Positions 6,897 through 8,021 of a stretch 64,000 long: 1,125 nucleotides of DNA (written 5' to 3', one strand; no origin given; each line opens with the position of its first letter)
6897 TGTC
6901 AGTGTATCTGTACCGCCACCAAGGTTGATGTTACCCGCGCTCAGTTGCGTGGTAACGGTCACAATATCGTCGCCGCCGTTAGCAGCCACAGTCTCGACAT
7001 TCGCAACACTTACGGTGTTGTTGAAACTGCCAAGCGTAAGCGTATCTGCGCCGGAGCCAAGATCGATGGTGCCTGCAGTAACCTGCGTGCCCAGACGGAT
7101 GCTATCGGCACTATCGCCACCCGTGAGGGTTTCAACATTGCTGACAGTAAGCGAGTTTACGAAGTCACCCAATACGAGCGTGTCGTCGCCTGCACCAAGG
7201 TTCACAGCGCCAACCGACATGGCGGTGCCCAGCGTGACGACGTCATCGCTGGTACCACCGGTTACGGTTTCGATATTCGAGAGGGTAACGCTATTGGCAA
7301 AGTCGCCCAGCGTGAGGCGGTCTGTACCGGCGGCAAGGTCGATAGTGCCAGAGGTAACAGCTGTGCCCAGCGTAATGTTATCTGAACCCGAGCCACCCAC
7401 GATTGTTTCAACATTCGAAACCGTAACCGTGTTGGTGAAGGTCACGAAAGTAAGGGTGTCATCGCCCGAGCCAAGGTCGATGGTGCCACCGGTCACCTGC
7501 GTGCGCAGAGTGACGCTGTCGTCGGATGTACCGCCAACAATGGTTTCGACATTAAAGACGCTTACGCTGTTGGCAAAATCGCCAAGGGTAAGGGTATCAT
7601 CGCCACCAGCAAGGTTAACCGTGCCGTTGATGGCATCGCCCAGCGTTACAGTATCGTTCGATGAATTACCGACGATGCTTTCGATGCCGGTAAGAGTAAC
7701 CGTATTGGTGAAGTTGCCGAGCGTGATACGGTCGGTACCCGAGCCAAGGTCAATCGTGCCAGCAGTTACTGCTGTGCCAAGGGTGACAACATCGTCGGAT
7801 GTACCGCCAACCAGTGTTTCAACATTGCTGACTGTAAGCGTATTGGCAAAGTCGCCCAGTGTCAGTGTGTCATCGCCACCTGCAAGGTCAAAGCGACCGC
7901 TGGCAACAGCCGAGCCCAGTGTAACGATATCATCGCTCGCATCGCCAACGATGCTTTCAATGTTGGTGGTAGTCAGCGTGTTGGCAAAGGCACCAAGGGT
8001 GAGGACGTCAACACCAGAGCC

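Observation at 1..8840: Giant (>2,940 aa, incomplete) protein built from about 60 tandem 48-aa repeats; real gene is on the minus strand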

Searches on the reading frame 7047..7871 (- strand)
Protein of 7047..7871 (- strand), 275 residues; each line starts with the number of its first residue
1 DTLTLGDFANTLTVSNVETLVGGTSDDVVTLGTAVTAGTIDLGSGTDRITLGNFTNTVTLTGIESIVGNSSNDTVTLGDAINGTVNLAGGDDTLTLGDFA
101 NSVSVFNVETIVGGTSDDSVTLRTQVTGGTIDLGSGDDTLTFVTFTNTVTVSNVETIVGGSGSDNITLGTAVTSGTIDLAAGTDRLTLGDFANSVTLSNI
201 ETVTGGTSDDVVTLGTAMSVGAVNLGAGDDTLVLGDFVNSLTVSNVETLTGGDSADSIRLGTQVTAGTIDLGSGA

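Call 36: predict_structure(alignment_id=A3)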
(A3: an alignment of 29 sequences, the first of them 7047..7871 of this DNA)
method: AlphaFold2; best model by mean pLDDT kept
length: 275 residues; sequences in the alignment: 29
mean_pLDDT: 95.7   pTM: 0.90
mean pLDDT of the five models: 95.7, 95.6, 94.9, 94.3, 93.1
residues with pLDDT >= 90: 264; 70-90: 11; 50-70: 0; < 50: 0
segments of 3 or more residues with pLDDT < 50: none
pLDDT, mean of each block of 10 residues (from residue 1): 95 94 97 93 96 95 96 97 96 97 97 98 96 97 96 98 97 96 97 98 97 95 96 96 96 94 87 89
secondary structure, 60 per line:
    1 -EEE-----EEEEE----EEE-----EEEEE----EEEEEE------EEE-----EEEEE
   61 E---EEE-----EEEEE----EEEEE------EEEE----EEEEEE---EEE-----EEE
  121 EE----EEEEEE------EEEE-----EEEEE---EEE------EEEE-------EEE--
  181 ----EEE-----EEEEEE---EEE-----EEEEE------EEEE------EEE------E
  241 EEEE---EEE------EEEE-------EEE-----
elements in order: E2-4 E10-14 E19-21 E27-31 E36-41 E48-50 E56-61 E65-67 E73-77 E82-86 E93-96 E101-106 E110-112 E118-122 E127-132 E139-142 E148-152 E156-158 E165-168 E176-178 E185-187 E193-198 E202-204 E210-214 E221-224 E231-233 E240-244 E248-250 E257-260 E268-270

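Call 39: fold_search(model_id=the predicted structure, library=pdb)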
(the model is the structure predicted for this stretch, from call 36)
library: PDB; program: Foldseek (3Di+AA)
matches with E <= 10: 176; with E <= 0.001: 3
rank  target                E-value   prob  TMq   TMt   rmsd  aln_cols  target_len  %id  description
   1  7usl_C                9.7e-05  0.98  0.22  0.12  16.8       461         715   14  Integrin alphaM/beta2 ectodomain in complex with adenylate cyclase toxin RTX751 and M1F5 Fab (released 2022-08-17)
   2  7rah_E                3.9e-04  0.99  0.27  0.22  13.7       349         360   15  Adenylate cyclase toxin RTX domain fragment bound to M1H5 Fab and M2B10 Fab (released 2021-09-15)
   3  3p4g_A                8.8e-04  0.99  0.31  0.29  11.9       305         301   19  X-ray crystal structure of a hyperactive, Ca2+-dependent, beta-helical antifreeze protein from an Antarctic bacterium (released 2011-04-27)
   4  3p4g_B                1.5e-03  0.99  0.31  0.28  12.1       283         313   18  X-ray crystal structure of a hyperactive, Ca2+-dependent, beta-helical antifreeze protein from an Antarctic bacterium (released 2011-04-27)
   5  3p4g_D                4.4e-03  0.97  0.29  0.27  12.7       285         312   18  X-ray crystal structure of a hyperactive, Ca2+-dependent, beta-helical antifreeze protein from an Antarctic bacterium (released 2011-04-27)
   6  3p4g_C                1.2e-02  0.84  0.27  0.26  12.8       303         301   17  X-ray crystal structure of a hyperactive, Ca2+-dependent, beta-helical antifreeze protein from an Antarctic bacterium (released 2011-04-27)
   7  6sus                  6.9e-02  0.25  0.20  0.21  13.3       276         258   19  Crystal structure of RTX domain blocks IV and V of adenylate cyclase toxin from Bordetella pertussis (released 2020-09-16)
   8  2z8z                  8.5e-02  0.23  0.18  0.09  13.4       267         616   12  Crystal structure of a platinum-bound S445C mutant of Pseudomonas sp. MIS38 lipase (released 2007-10-30)
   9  1h71                  1.7e-01  0.54  0.24  0.16  10.0       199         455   18  Psychrophilic Protease from Pseudoalteromonas 'TAC II 18' (released 2003-02-13)
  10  6kvh                  2.3e-01  0.10  0.20  0.17  13.4       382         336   13  The mutant crystal structure of endo-polygalacturonase (T284A) from Talaromyces leycettanus JCM 12802 (released 2020-09-09)
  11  1om8                  2.7e-01  0.66  0.22  0.15  10.1       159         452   15  CRYSTAL STRUCTURE OF A COLD ADAPTED ALKALINE PROTEASE FROM PSEUDOMONAS TAC II 18, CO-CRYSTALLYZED WITH 10 mM EDTA (released 2003-07-15)
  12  1omj                  2.7e-01  0.35  0.20  0.13  10.9       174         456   16  CRYSTAL STRUCTURE OF A PSYCHROPHILIC ALKALINE PROTEASE FROM PSEUDOMONAS TAC II 18 (released 2003-07-15)
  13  1kap_P                3.0e-01  0.72  0.27  0.17   6.9       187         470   19  THREE-DIMENSIONAL STRUCTURE OF THE ALKALINE PROTEASE OF PSEUDOMONAS AERUGINOSA: A TWO-DOMAIN PROTEIN WITH A CALCIUM BI (released 1995-10-15)
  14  3hb2                  3.1e-01  0.47  0.23  0.15   9.3       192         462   18  PrtC methionine mutants: M226I (released 2009-08-04)
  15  1g9k                  3.3e-01  0.60  0.22  0.14  10.2       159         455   15  CRYSTAL STRUCTURE OF A PSYCHROPHILIC ALKALINE PROTEASE FROM PSEUDOMONAS TAC II 18 (released 2003-02-14)
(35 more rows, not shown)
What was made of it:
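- On Ice-binding beta-helix (MpIBP RIV) / ice-nucleation proteins: The TM-score to 3p4g is about 0.3 (call 39).
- Closest known: MpIBP region IV. Same: It is a top structural hit (call 39).
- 3p4g is among the top structural hits (call 39).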

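Call 54: find_related_loci(query=window:7047-7871:-, collection=genome_contigs, flank=10000)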
Query window:7047-7871:- (275 aa) in genome_contigs; peptide patterns used: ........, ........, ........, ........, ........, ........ (x = any residue, [..] = any of these).
258 stretches matched a pattern; 40 encode a relative of the query (tblastn E <= 1e-3); 28 distinct loci.
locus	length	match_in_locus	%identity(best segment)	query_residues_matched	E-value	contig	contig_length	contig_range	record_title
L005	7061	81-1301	61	1-274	1e-85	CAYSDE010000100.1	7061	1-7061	MAG TPA_asm: uncultured Pseudobdellovibrionaceae bacterium isolate SRP199154_co2_132 genome assembly, contig: NODE_8152_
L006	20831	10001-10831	53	1-275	7e-82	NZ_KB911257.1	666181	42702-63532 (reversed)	Hyphomicrobium zavarzinii ATCC 27496 strain ZV-622 F812DRAFT_scaffold00003.3, whole genome shotgun sequence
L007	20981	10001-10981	56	1-275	9e-82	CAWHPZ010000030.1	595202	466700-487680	MAG: uncultured Alphaproteobacteria bacterium isolate MFD08497.bin.2.128 genome assembly, contig: contig_51399, whole ge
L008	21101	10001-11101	55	1-274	4e-81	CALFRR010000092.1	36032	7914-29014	MAG TPA_asm: uncultured Alphaproteobacteria bacterium isolate SRR3330203_bin.114_CONCOCT_v1.1_MAG genome assembly, conti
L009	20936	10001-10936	55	1-275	1e-80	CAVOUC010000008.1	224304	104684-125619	MAG: uncultured Alphaproteobacteria bacterium isolate MFD10007.bin.1.19 genome assembly, contig: contig_11781, whole gen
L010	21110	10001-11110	56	1-275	8e-81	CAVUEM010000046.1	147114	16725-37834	MAG: uncultured Alphaproteobacteria bacterium isolate MFD02809.bin.1.331 genome assembly, contig: contig_64915, whole ge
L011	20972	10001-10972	53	1-275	3e-80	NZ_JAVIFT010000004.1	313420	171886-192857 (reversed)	Hyphomicrobium sp. LHD-15 LHD.15_ctg008, whole genome shotgun sequence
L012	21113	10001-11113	54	1-275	3e-79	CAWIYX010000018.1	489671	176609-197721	MAG: uncultured Alphaproteobacteria bacterium isolate MFD06229.bin.2.265 genome assembly, contig: contig_5554, whole gen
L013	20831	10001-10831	51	1-275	2e-79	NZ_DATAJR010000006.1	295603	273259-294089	MAG: Hyphomicrobium sp. isolate SMAG_U6917 k141_36192, whole genome shotgun sequence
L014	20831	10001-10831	53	1-275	1e-78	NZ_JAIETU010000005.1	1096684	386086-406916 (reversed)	MAG: Hyphomicrobium sp. isolate time.spades.CONCOCT.2.5kb_061 c_000000000002, whole genome shotgun sequence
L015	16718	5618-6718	55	1-275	1e-78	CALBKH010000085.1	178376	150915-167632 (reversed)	MAG TPA_asm: uncultured Alphaproteobacteria bacterium isolate SRR3330207_bin.107_CONCOCT_v1.1_MAG genome assembly, conti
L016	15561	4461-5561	55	1-274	1e-76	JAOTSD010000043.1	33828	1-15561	MAG: Siculibacillus sp. isolate MAG9 5109_A_contig_269, whole genome shotgun sequence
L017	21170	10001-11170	51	1-275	2e-76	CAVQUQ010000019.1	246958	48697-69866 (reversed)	MAG: uncultured Alphaproteobacteria bacterium isolate MFD10007.bin.2.1 genome assembly, contig: contig_49594, whole geno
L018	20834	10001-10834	53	1-275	1e-76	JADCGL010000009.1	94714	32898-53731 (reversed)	MAG: Telmatospirillum sp. isolate M043S1SP1A48QC M043S1_9, whole genome shotgun sequence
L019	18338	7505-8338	55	1-275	3e-84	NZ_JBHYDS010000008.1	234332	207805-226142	MAG: Hyphomicrobium sp. isolate CCAP1437_1_bin-006 CCAP1437_1_bin-006_c8, whole genome shotgun sequence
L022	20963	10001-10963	55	1-275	2e-72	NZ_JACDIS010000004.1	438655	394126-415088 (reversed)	Chthonobacter rhizosphaerae strain yh7-1 yh7-1_Scaffold04, whole genome shotgun sequence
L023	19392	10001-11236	51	1-275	3e-71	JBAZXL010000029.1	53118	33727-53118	MAG: Hyphomicrobium sp. isolate SO_2017_GW1_55 NODE_3224_length_53118_cov_1.927648_OW334_2017, whole genome shotgun sequ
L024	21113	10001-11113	52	1-275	2e-70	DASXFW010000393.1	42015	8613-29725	MAG TPA_asm: Acetobacteraceae bacterium isolate SMAG_U5148 k141_1452830, whole genome shotgun sequence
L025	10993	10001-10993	49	1-274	7e-68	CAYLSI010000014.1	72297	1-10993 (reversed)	MAG TPA_asm: uncultured Hyphomicrobium sp. isolate binchicken_co179_164 genome assembly, contig: NODE_1339_length_72297_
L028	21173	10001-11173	48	1-275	2e-62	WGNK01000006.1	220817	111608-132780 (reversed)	MAG: Azospirillum sp. isolate RI_112 c_000000157166, whole genome shotgun sequence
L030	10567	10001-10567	53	1-274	7e-45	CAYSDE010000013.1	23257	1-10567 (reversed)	MAG TPA_asm: uncultured Pseudobdellovibrionaceae bacterium isolate SRP199154_co2_132 genome assembly, contig: NODE_1287_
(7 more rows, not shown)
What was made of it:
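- Tried and rejected: A single 275-aa segment worked (call 54).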

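Call 60: search_protein_families(library=pfam, proteins=[L006:1-816:-, L006:19416-20258:+, L006:20259-20831:-, L010:1-956:-, L010:16453-17490:-, L010:17268-21110:+, L023:1-1608:-, L023:17482-18363:+, L023:18360-19392:+, L013:232-1941:-], max_evalue=0.001)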
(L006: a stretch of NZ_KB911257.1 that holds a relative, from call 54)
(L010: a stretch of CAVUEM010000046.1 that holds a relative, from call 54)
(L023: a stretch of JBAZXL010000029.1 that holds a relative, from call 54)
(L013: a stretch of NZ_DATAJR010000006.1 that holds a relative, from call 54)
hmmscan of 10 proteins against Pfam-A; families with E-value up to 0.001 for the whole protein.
L006:1-816:- (272 aa): 1 family
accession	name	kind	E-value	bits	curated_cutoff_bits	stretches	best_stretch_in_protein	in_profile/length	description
PF00664.28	ABC_membrane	-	1.6e-18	67.8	28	1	23-271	4-259/274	ABC transporter transmembrane region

L006:19416-20258:+ (280 aa): 2 families
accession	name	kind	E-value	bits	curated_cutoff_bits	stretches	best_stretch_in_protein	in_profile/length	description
PF04989.18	RMNT_CmcI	-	3.7e-73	246.1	23.2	1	72-280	2-206/206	Rhamnosyl O-methyltransferase/CmcI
PF13578.12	Methyltransf_24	-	1.6e-12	48.7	26.3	1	107-215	1-103/105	Methyltransferase domain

L006:20259-20831:- (190 aa): 0 families

L010:1-956:- (318 aa): 1 family
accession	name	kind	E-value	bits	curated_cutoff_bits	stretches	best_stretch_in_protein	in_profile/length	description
PF00664.28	ABC_membrane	-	5.9e-17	62.7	28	1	26-276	7-264/274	ABC transporter transmembrane region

L010:16453-17490:- (345 aa): 0 families

L010:17268-21110:+ (1281 aa): 19 families
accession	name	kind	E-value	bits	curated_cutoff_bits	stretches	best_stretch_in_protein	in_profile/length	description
PF13844.12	Glyco_transf_41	-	1.3e-76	258.4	25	4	935-1078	79-223/543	Glycosyl transferase family 41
PF07719.23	TPR_2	-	2.7e-49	161.7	27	3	116-149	1-34/34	Tetratricopeptide repeat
PF00515.34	TPR_1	-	3.6e-46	153.6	27.8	3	116-149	1-34/34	Tetratricopeptide repeat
PF13414.12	TPR_11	-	6.8e-38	128.5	26.8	4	123-164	1-42/42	TPR repeat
PF13431.12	TPR_17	-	1.2e-37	125.4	24.4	2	138-169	1-32/34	Tetratricopeptide repeat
PF13432.12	TPR_16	-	5.5e-30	103.9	32.7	5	122-183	3-64/65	Tetratricopeptide repeat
PF13181.12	TPR_8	-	5e-29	98.4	25.7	0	116-149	1-34/34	Tetratricopeptide repeat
PF14559.12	TPR_19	-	1.1e-26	93.3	25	5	162-216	3-57/68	Tetratricopeptide repeat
PF13424.12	TPR_12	-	4.8e-24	84.8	30.1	4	116-180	3-75/77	Tetratricopeptide repeat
PF13428.12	TPR_14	-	9.8e-20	69.5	23.5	0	118-157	3-42/44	Tetratricopeptide repeat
PF13374.12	TPR_10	-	1.6e-18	66.5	27.5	1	252-282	2-32/42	Tetratricopeptide repeat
PF13176.12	TPR_7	-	2.8e-16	58.6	27.9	0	118-147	1-32/36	Tetratricopeptide repeat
PF23914.1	TPR_CcmH_CycH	-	1e-09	38.9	42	0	140-216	40-119/158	Cytochrome c-type biogenesis protein H TPR domain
PF04733.20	Coatomer_E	-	2e-06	27.9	21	0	185-264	202-281/290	Coatomer epsilon subunit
PF12895.13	ANAPC3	-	7.2e-06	26.6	27.2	1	128-208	1-80/82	Anaphase-promoting complex, cyclosome, subunit 3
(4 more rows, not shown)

L023:1-1608:- (536 aa): 2 families
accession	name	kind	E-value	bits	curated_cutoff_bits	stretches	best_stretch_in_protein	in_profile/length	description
PF00005.33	ABC_tran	-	2.8e-28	99.7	25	1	345-492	1-136/137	ABC transporter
PF00664.28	ABC_membrane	-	3.6e-15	56.8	28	1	25-280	4-268/274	ABC transporter transmembrane region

L023:17482-18363:+ (293 aa): 2 families
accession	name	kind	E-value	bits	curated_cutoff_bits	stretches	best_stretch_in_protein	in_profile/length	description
PF04989.18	RMNT_CmcI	-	1.7e-72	243.9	23.2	1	84-292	2-206/206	Rhamnosyl O-methyltransferase/CmcI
PF13578.12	Methyltransf_24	-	1e-11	46.1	26.3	1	119-227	1-103/105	Methyltransferase domain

L023:18360-19392:+ (344 aa): 17 families
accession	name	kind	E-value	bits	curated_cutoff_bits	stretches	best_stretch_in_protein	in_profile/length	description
PF07719.23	TPR_2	-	1.9e-31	105.9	27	2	255-286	3-34/34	Tetratricopeptide repeat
PF00515.34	TPR_1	-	8.6e-30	101.8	27.8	1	256-286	4-34/34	Tetratricopeptide repeat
PF13431.12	TPR_17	-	4e-28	95.7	24.4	2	73-103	3-33/34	Tetratricopeptide repeat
PF13181.12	TPR_8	-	1.1e-23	81.7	25.7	1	258-286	6-34/34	Tetratricopeptide repeat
PF13414.12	TPR_11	-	1.2e-21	76.5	26.8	1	60-93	5-38/42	TPR repeat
PF14559.12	TPR_19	-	5.3e-20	72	25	1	65-120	7-61/68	Tetratricopeptide repeat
PF13428.12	TPR_14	-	8.1e-18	63.6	23.5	0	89-126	7-44/44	Tetratricopeptide repeat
PF23914.1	TPR_CcmH_CycH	-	7.3e-17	62.1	42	2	141-234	40-136/158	Cytochrome c-type biogenesis protein H TPR domain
PF13432.12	TPR_16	-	2e-15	57.4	32.7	3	89-151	3-65/65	Tetratricopeptide repeat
PF13424.12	TPR_12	-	2e-15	57.2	30.1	1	223-283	7-75/77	Tetratricopeptide repeat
PF13374.12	TPR_10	-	3.3e-13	49.6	27.5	1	255-282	4-31/42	Tetratricopeptide repeat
PF13176.12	TPR_7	-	4.1e-13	48.7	27.9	1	256-285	2-31/36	Tetratricopeptide repeat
PF12569.14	NatA_aux_su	-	8.6e-06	25.4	33.3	0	31-111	170-254/515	N-terminal acetyltransferase A, auxiliary subunit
PF13429.12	TPR_15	-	5.9e-05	23.1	26.2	0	249-298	142-191/280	Tetratricopeptide repeat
PF07721.20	TPR_4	-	6.1e-05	23.7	27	0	256-278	4-26/26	Tetratricopeptide repeat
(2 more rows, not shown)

L013:232-1941:- (569 aa): 2 families
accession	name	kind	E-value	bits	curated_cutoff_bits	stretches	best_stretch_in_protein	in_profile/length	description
PF00005.33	ABC_tran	-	2.4e-29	103.1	25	1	345-492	1-136/137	ABC transporter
PF00664.28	ABC_membrane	-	5e-17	62.9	28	1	26-278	7-266/274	ABC transporter transmembrane region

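Call 61: search_protein_families(library=pfam, proteins=[L018:57-1412:-, L018:1049-2707:-, L018:15424-16368:-, L018:16408-17304:-, L018:17247-18290:+, L028:585-2108:+, L028:2105-4261:+, L028:4281-4844:+, L028:11477-13390:-, L028:13335-14636:-], max_evalue=0.00001)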
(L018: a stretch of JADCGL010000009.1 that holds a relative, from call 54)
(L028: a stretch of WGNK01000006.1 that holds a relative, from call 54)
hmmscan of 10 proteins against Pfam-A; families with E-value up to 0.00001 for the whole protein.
L018:57-1412:- (451 aa): 2 families
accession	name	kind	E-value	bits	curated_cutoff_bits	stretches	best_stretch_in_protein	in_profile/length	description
PF00175.26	NAD_binding_1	-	5.3e-08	33.9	22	1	240-328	1-107/109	Oxidoreductase NAD-binding domain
PF00111.32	Fer2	-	6.3e-08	32.9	21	1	365-436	6-76/77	2Fe-2S iron-sulfur cluster binding domain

L018:1049-2707:- (552 aa): 2 families
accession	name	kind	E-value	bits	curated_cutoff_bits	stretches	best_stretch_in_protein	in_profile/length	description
PF07729.17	FCD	-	1.6e-15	58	24.3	1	389-520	2-122/125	FCD domain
PF00392.27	GntR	-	3.3e-10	39.9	27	1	322-369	7-55/64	Bacterial regulatory proteins, gntR family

L018:15424-16368:- (314 aa): 2 families
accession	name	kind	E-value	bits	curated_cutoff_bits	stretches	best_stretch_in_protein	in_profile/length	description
PF00294.29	PfkB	-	3.9e-55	187.7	25.8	1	8-301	3-301/302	pfkB family carbohydrate kinase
PF08543.17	Phos_pyr_kin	-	2.2e-09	37.5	27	1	178-282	112-224/246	Phosphomethylpyrimidine kinase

L018:16408-17304:- (298 aa): 1 family
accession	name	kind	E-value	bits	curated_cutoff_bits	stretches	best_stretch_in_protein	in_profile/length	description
PF00294.29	PfkB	-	9.4e-39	134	25.8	1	1-285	1-302/302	pfkB family carbohydrate kinase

L018:17247-18290:+ (347 aa): 1 family
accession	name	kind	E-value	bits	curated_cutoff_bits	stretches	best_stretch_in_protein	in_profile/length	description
PF01048.26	PNP_UDP_1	-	9.3e-34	117.3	25.1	1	100-324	1-224/233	Phosphorylase superfamily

L028:585-2108:+ (507 aa): 3 families
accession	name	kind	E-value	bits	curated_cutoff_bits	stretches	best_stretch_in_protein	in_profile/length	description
PF13424.12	TPR_12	-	2.3e-18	66.6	30.1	1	274-337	2-66/77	Tetratricopeptide repeat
PF13374.12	TPR_10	-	8e-08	32.5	27.5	0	357-379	2-24/42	Tetratricopeptide repeat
PF13176.12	TPR_7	-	2.9e-06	27.4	27.9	0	319-340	2-23/36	Tetratricopeptide repeat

L028:2105-4261:+ (718 aa): 3 families
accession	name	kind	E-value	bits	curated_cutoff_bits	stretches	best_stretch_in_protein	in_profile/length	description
PF08497.15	Radical_SAM_N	-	3.7e-134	447.2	25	1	59-374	2-301/301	Radical SAM N-terminal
PF11842.13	DUF3362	-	2.4e-43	148.4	27.6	1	589-703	1-113/151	Domain of unknown function (DUF3362)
PF04055.27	Radical_SAM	-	5.5e-12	46.6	29.5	1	375-580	1-165/166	Radical SAM superfamily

L028:4281-4844:+ (187 aa): 0 families

L028:11477-13390:- (637 aa): 3 families
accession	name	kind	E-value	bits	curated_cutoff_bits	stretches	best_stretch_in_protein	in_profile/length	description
PF06472.20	ABC_membrane_2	-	5.1e-61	206.9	24.4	1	77-353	6-269/269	ABC transporter transmembrane region 2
PF05992.17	SbmA_BacA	-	1.6e-35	123.6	24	1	81-402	6-313/315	SbmA/BacA-like family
PF00005.33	ABC_tran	-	3e-20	73.7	25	1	448-580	4-137/137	ABC transporter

L028:13335-14636:- (433 aa): 1 family
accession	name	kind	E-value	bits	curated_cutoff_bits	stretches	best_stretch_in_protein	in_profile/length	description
PF00892.27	EamA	-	4.2e-24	85.8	28.2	2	151-277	8-134/135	EamA-like transporter family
